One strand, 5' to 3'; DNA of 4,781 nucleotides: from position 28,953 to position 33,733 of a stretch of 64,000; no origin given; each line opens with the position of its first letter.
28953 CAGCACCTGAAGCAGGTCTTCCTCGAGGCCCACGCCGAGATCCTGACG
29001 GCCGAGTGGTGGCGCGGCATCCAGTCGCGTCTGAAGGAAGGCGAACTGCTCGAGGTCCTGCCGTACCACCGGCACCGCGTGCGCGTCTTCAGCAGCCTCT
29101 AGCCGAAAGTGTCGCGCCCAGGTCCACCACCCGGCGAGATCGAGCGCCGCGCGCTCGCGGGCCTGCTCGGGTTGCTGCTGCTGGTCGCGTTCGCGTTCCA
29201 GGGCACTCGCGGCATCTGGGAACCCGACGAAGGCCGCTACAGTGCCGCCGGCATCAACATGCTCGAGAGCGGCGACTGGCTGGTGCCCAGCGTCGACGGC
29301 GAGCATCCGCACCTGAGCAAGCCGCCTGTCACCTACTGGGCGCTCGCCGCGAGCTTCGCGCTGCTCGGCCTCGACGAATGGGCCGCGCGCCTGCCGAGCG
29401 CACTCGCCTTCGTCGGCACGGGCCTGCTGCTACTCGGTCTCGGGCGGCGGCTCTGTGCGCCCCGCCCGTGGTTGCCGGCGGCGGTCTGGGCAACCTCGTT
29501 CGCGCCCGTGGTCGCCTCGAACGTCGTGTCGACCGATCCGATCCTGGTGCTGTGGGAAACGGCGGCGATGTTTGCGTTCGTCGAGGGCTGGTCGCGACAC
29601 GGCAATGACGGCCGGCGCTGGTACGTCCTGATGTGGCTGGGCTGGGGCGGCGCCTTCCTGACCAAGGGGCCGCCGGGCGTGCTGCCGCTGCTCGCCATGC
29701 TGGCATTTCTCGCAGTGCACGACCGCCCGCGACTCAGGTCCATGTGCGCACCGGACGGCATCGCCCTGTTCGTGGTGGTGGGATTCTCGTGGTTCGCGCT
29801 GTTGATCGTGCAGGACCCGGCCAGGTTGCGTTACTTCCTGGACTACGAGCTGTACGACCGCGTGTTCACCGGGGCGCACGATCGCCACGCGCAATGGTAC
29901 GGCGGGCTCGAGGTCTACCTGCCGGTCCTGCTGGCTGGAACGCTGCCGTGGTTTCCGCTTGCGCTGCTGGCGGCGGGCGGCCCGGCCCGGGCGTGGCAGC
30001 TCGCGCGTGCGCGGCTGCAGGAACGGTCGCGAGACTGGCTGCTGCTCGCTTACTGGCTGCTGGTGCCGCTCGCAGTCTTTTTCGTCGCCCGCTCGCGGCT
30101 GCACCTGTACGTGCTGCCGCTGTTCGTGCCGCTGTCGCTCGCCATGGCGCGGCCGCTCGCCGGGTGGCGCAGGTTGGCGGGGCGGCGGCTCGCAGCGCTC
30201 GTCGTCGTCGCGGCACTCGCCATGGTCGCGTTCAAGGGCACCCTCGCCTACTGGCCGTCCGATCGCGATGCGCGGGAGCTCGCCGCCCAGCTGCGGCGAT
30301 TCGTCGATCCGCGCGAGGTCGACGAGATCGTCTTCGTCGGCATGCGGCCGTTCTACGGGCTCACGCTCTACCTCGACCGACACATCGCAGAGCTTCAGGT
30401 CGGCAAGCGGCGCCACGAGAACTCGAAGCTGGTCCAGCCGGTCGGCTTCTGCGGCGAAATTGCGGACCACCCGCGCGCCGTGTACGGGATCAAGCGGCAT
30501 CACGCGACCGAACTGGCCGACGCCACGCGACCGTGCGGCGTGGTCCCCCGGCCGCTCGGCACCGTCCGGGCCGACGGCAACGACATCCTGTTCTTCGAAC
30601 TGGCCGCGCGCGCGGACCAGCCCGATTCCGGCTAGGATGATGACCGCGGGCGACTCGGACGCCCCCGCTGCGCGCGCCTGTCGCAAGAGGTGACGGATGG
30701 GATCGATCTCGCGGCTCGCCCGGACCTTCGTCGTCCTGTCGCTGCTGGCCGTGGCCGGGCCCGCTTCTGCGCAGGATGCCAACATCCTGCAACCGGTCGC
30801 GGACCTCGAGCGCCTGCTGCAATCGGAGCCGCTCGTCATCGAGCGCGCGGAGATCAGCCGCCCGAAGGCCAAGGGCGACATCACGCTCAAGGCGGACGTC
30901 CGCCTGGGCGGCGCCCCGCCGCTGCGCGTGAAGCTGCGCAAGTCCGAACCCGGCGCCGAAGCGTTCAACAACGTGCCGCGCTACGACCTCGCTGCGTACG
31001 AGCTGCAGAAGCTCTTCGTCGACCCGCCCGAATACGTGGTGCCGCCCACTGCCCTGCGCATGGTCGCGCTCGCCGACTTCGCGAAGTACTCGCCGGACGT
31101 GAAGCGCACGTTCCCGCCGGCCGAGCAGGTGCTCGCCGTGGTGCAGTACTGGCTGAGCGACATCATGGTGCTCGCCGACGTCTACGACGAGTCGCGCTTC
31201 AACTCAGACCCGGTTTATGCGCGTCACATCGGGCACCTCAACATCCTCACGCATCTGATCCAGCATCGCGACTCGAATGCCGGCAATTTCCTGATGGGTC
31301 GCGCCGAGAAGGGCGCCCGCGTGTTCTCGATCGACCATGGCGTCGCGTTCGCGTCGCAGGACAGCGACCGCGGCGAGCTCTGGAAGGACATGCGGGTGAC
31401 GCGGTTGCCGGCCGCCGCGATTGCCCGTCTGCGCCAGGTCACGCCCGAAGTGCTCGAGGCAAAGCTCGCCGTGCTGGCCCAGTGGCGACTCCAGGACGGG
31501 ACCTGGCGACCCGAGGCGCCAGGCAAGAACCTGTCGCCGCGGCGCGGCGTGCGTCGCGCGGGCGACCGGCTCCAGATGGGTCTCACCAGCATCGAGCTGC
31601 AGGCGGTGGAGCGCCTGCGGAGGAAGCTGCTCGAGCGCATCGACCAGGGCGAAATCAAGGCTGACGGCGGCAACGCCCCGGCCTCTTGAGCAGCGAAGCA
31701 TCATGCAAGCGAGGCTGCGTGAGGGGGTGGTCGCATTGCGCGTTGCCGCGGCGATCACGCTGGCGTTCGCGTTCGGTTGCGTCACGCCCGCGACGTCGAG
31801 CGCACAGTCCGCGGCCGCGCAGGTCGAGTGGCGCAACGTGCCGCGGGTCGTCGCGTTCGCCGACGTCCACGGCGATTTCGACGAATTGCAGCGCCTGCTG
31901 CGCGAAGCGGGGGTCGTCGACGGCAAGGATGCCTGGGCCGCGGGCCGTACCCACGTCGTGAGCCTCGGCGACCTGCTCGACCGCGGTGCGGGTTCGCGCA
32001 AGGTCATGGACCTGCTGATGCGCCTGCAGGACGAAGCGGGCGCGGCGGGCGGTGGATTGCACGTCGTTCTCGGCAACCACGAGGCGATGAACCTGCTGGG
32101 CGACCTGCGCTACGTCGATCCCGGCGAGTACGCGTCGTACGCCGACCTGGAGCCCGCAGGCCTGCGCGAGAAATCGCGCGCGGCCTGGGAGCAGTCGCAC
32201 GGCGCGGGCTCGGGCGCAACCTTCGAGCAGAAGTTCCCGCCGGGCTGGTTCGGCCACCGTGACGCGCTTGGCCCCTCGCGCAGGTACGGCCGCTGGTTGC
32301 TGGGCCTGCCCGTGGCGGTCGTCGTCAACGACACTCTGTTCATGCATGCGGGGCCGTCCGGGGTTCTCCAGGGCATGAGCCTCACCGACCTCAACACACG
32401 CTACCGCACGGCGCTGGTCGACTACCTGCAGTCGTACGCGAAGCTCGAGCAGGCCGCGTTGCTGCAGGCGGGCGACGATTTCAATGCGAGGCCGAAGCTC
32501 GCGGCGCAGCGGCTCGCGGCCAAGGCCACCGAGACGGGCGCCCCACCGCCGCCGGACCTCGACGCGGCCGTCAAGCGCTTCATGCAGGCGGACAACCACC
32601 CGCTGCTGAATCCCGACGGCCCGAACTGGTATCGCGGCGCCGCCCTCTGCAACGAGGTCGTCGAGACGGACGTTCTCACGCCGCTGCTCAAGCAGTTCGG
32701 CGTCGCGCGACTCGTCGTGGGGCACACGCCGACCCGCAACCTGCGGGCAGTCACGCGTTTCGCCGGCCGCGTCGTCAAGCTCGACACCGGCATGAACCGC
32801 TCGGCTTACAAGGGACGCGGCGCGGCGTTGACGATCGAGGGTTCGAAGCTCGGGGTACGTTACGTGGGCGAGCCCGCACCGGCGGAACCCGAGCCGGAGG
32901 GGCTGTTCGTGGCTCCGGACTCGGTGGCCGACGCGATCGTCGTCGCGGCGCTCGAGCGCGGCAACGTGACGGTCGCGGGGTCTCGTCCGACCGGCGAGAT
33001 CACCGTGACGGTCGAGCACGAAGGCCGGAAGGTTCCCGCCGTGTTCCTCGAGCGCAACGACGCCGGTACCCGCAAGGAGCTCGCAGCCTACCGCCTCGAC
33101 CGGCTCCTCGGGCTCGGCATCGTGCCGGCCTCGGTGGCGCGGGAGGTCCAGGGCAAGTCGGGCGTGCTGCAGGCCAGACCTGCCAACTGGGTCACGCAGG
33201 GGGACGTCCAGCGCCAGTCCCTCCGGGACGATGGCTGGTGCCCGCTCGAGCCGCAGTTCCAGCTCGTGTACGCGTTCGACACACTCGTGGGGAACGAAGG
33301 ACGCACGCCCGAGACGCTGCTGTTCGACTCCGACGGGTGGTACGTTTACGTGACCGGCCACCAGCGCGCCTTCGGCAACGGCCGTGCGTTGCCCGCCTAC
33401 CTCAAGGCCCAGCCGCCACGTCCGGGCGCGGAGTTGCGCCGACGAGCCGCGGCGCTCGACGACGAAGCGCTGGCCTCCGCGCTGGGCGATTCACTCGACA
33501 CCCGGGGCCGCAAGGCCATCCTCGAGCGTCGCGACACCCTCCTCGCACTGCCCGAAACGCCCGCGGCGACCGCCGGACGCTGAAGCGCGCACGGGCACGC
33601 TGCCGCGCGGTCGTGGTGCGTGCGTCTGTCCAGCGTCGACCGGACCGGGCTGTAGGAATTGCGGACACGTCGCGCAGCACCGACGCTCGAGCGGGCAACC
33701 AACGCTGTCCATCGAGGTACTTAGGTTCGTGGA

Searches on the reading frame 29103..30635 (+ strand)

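Call 80: search_protein_families(library=pfam, proteins=[window:29103-30635:+], max_evalue=0.00001)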
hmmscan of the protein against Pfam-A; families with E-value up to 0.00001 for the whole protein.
window:29103-30635:+ (510 aa): 2 families
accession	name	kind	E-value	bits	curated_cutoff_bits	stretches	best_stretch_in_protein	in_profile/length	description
PF13231.12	PMT_2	-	4.8e-15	56.6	26.1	1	72-229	1-155/160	Dolichyl-phosphate-mannose-protein mannosyltransferase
PF02366.24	PMT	-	3.5e-12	46.8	22.7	1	33-203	20-199/245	Dolichyl-phosphate-mannose-protein mannosyltransferase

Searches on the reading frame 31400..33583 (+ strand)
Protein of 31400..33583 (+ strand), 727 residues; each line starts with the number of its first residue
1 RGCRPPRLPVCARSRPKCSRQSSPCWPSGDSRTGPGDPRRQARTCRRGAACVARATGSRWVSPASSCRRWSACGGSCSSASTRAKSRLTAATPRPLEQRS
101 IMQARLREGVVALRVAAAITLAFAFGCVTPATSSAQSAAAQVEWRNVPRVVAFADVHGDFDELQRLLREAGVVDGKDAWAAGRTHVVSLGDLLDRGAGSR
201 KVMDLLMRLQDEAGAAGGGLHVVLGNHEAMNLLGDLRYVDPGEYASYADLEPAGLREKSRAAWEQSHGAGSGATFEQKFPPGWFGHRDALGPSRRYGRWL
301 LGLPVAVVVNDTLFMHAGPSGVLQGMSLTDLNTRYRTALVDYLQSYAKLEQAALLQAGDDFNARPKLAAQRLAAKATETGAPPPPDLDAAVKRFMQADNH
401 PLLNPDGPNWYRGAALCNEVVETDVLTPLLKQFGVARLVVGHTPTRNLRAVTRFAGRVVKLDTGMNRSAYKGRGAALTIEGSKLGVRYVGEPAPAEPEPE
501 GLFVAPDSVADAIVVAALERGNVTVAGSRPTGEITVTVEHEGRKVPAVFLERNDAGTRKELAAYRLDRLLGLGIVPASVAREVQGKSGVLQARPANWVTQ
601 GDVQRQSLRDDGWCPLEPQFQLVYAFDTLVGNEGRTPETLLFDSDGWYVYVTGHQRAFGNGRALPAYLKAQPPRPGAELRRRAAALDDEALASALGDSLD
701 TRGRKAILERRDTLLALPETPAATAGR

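Call 80: search_protein_families(library=pfam, proteins=[window:31400-33583:+], max_evalue=0.00001)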
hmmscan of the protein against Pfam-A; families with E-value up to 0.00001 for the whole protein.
window:31400-33583:+ (727 aa): 1 family
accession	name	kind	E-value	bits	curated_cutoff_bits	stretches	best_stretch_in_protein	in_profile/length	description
PF00149.33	Metallophos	-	5.7e-13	50.2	21.5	1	149-444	2-189/191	Calcineurin-like phosphoesterase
